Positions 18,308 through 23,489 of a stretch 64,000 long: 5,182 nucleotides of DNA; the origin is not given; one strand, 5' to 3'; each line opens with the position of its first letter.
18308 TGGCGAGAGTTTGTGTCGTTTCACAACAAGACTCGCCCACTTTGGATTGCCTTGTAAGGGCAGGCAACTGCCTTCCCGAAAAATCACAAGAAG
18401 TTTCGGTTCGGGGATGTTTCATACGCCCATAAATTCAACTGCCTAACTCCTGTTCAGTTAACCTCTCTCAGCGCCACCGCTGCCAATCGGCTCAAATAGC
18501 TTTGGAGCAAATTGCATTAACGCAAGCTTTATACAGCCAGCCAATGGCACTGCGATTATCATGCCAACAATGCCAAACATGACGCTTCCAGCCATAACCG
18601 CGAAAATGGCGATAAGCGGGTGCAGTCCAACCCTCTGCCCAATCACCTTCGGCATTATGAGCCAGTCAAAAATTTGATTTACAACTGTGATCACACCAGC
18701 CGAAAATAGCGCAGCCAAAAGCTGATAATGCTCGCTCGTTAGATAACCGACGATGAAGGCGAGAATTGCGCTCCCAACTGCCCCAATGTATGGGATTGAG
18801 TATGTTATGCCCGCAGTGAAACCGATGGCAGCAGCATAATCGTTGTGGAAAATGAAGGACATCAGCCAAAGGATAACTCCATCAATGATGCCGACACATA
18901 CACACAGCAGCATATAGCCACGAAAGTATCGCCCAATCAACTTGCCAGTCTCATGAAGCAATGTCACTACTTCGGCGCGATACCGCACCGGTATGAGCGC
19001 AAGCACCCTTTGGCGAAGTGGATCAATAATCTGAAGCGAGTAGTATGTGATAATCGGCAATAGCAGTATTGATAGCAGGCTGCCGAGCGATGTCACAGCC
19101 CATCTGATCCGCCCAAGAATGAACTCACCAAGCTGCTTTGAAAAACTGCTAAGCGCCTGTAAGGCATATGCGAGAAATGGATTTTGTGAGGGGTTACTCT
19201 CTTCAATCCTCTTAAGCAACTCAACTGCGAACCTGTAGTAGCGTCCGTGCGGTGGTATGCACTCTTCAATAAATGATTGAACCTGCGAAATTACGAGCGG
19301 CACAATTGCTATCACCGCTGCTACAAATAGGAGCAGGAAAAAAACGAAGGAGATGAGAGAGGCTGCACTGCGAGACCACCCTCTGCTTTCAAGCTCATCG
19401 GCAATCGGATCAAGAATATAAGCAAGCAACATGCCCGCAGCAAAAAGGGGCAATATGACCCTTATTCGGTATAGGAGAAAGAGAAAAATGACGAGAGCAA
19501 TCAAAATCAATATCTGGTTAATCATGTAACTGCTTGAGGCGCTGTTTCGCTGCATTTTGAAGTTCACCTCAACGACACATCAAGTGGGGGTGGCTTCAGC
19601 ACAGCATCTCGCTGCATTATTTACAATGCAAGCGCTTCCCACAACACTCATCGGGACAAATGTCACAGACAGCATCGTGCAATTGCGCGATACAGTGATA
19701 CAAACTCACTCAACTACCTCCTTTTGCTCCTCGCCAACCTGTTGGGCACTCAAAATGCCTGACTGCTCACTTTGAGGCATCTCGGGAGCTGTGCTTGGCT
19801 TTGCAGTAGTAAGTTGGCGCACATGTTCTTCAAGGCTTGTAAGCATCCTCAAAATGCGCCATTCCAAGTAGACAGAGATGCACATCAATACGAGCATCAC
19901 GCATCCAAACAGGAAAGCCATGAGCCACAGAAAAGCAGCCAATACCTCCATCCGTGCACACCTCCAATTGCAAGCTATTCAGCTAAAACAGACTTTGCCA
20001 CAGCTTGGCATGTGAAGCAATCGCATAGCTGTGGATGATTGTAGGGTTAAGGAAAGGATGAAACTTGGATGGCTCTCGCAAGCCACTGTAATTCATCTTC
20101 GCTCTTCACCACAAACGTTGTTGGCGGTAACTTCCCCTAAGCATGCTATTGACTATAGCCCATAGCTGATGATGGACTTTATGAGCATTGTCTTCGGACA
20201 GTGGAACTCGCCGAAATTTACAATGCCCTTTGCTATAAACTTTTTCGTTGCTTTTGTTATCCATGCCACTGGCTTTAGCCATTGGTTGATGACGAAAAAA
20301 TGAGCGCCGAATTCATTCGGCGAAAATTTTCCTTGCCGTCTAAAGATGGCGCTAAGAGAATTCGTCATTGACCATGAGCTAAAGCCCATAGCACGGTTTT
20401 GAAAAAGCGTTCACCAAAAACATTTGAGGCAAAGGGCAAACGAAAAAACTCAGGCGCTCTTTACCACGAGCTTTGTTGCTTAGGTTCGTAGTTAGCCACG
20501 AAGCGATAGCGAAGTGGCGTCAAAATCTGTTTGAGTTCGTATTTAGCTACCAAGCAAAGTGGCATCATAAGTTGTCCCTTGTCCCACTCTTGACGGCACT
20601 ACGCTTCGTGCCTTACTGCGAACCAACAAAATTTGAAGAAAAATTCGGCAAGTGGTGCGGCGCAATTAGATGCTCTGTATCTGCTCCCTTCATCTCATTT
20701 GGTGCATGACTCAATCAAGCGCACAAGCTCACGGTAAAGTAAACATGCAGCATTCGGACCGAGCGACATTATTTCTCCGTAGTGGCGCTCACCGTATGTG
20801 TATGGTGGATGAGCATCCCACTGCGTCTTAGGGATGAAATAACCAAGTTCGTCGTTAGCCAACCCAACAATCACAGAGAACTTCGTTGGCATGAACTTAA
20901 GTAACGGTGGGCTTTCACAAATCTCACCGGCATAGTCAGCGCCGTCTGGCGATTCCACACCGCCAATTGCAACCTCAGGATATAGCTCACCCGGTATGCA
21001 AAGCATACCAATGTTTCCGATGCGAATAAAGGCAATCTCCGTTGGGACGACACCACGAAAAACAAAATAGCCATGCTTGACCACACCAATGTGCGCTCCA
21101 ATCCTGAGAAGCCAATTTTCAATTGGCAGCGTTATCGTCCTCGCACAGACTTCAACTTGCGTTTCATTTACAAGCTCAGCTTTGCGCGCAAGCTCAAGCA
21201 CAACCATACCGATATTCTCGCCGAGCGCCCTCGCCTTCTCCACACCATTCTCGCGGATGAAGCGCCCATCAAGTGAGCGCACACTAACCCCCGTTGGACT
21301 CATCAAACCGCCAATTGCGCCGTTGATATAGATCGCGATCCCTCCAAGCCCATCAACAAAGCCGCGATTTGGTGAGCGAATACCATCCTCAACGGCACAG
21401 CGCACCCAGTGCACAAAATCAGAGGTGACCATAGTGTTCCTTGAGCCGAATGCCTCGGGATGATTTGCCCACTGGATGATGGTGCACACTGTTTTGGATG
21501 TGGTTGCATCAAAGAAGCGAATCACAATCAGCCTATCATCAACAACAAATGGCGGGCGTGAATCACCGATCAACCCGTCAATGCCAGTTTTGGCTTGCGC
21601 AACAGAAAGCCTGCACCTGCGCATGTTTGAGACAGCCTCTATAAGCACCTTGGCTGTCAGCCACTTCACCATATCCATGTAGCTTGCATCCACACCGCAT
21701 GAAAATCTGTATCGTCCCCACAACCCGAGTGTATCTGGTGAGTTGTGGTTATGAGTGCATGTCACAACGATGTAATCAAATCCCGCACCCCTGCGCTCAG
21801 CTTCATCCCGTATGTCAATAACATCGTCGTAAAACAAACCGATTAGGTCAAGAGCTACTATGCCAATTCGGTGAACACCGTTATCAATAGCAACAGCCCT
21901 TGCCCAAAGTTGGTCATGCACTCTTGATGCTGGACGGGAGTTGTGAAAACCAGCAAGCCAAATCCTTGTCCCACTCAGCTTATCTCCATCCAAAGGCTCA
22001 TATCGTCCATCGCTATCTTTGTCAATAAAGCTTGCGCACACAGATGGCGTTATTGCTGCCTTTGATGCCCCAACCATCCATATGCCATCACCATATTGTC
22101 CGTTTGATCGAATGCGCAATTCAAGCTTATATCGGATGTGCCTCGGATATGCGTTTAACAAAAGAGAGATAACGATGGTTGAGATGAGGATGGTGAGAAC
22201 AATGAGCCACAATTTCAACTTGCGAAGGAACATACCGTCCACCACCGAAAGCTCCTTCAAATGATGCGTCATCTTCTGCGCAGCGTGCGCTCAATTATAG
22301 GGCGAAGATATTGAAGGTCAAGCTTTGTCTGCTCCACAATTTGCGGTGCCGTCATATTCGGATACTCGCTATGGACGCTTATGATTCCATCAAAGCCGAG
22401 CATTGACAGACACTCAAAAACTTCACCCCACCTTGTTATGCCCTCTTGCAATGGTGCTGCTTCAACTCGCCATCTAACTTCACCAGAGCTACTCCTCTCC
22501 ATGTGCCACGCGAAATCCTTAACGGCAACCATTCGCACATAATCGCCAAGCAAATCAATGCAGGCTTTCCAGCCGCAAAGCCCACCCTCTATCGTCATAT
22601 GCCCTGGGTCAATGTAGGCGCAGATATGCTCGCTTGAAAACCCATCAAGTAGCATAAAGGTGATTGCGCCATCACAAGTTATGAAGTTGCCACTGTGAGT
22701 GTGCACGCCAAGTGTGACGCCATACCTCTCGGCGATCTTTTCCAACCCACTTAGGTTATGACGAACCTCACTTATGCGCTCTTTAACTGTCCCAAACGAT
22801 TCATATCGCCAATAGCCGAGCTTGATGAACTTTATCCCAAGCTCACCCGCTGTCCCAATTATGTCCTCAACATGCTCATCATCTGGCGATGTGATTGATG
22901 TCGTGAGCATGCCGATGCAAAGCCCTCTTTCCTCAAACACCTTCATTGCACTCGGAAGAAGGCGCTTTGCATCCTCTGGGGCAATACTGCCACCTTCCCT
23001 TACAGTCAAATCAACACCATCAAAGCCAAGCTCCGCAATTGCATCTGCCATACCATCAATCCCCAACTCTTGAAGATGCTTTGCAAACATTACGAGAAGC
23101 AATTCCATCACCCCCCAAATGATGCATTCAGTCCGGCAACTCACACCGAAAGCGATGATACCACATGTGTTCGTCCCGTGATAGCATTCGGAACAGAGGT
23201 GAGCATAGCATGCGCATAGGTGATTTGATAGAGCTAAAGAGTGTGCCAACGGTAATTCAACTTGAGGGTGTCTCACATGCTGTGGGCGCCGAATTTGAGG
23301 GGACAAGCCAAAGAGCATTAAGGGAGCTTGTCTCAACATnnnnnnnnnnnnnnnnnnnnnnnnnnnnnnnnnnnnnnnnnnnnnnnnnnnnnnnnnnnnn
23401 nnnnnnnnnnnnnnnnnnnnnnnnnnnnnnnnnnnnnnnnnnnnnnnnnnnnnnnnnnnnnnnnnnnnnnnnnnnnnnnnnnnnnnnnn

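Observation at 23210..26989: Orphan ~1260-aa P-loop ATPase with a BrxC/PglY/DUF6079-like Walker A and no BREX partner genes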

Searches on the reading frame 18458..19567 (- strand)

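Call 10: search_protein_families(library=pfam, proteins=[window:18458-19567:-], max_evalue=0.00001)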
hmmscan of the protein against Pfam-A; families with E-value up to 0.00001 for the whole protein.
window:18458-19567:- (369 aa): 1 family
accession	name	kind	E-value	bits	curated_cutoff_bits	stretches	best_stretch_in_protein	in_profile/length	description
PF01594.21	AI-2E_transport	-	4.7e-50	171.1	34.3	1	20-350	2-323/327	AI-2E family transporter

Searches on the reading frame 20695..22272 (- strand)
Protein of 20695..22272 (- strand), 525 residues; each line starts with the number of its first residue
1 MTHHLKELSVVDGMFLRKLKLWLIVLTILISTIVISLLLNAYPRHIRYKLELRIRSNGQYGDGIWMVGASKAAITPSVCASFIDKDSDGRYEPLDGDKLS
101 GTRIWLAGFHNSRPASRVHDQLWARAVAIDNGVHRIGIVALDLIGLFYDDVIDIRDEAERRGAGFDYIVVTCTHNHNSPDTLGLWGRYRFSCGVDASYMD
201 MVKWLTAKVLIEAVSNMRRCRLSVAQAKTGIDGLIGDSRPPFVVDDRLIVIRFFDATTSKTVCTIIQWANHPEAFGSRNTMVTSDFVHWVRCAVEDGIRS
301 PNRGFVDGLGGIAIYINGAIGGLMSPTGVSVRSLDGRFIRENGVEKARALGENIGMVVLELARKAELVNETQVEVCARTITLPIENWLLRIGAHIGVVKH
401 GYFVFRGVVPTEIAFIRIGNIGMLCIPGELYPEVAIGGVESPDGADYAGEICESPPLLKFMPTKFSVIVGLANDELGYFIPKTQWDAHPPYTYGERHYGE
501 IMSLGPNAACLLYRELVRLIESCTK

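Call 10: search_protein_families(library=pfam, proteins=[window:20695-22272:-], max_evalue=0.00001)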
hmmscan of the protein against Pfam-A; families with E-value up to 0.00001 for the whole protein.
window:20695-22272:- (525 aa): 0 families

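Call 21: search_protein_families(library=padloc, proteins=[window:20695-22272:-], max_evalue=0.01)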
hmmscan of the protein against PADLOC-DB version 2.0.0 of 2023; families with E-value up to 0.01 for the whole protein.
window:20695-22272:- (525 aa): 0 families

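Call 22: search_protein_families(library=pfam, proteins=[window:20695-22272:-], max_evalue=1)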
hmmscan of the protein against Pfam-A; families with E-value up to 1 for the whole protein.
window:20695-22272:- (525 aa): 1 family
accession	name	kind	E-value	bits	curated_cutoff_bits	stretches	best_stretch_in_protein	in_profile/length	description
PF04734.18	Ceramidase_alk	-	0.00091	18.4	32.1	1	244-299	176-231/509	Neutral/alkaline non-lysosomal ceramidase, N-terminal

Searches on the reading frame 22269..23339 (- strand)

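Call 10: search_protein_families(library=pfam, proteins=[window:22269-23339:-], max_evalue=0.00001)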
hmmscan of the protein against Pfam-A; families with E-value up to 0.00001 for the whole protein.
window:22269-23339:- (356 aa): 1 family
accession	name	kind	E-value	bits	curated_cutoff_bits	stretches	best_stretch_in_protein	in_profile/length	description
PF01261.30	AP_endonuc_2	-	4.6e-21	76.1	31.1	1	99-346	2-247/249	Xylose isomerase-like TIM barrel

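Call 21: search_protein_families(library=padloc, proteins=[window:22269-23339:-], max_evalue=0.01)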
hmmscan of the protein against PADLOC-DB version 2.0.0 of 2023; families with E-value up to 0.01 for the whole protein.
window:22269-23339:- (356 aa): 0 families
